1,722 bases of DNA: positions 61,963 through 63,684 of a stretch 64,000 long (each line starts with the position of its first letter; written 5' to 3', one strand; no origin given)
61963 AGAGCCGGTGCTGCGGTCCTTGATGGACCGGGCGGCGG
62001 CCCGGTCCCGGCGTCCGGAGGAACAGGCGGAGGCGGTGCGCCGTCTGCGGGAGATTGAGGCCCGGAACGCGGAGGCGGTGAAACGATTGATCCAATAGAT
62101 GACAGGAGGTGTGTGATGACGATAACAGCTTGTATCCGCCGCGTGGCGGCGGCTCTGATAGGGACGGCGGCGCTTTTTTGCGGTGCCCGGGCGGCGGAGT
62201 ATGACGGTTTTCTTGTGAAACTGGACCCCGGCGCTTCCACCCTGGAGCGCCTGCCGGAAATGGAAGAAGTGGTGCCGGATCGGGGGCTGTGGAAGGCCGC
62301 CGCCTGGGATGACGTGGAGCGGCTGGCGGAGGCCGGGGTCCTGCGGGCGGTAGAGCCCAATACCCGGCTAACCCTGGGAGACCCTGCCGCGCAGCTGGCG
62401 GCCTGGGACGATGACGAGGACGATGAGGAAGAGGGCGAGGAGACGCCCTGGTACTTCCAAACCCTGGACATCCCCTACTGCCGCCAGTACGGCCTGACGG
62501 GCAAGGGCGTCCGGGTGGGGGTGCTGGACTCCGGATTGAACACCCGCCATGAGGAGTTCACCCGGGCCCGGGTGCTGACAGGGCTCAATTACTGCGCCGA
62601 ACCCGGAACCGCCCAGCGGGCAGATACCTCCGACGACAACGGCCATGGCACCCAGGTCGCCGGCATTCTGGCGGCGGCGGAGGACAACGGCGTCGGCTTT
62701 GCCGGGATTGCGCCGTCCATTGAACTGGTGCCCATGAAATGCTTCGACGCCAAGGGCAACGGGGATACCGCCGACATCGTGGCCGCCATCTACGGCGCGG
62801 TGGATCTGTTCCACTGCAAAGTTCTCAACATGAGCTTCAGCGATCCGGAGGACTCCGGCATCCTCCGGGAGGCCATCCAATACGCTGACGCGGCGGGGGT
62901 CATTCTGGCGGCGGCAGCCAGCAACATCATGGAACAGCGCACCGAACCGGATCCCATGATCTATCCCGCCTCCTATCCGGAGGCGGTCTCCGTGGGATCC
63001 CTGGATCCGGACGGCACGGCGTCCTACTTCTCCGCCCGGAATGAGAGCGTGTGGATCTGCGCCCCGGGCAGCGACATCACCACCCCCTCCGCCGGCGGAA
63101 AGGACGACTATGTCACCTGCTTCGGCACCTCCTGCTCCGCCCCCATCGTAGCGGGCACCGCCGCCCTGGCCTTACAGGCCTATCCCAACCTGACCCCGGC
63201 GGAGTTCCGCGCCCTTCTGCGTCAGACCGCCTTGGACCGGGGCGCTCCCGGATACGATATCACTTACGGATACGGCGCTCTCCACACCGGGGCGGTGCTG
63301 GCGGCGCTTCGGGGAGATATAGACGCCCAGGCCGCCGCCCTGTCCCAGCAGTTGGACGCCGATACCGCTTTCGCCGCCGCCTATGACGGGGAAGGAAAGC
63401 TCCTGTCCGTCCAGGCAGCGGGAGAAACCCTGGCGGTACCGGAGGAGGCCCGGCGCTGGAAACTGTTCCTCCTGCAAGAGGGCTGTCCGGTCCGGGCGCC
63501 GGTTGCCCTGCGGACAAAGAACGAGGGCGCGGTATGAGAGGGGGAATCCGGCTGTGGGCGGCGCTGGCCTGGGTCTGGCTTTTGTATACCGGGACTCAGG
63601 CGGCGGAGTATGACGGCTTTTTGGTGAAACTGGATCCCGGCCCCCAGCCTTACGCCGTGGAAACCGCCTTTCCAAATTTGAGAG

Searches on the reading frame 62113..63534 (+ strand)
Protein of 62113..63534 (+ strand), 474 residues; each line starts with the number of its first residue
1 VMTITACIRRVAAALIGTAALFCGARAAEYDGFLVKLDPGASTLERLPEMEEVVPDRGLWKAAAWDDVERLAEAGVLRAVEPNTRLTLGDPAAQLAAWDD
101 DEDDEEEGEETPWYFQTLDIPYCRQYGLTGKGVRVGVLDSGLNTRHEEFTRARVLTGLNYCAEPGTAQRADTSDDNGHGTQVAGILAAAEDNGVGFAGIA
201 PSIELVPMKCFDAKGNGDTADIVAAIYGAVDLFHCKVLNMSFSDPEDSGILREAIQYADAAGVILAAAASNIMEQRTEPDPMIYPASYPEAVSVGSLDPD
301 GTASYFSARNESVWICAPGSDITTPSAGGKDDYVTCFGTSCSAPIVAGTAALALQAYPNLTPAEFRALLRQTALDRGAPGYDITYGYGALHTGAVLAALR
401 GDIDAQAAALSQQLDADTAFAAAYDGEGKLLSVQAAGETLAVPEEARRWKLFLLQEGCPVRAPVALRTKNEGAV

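Call 56: search_protein_families(library=pfam, proteins=[window:62113-63534:+], max_evalue=0.0001)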
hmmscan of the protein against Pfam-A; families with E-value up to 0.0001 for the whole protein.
window:62113-63534:+ (474 aa): 1 family
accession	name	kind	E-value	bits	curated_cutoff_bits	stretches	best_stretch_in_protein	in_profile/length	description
PF00082.27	Peptidase_S8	-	4.5e-51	174.3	21.8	1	130-388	1-288/288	Subtilase family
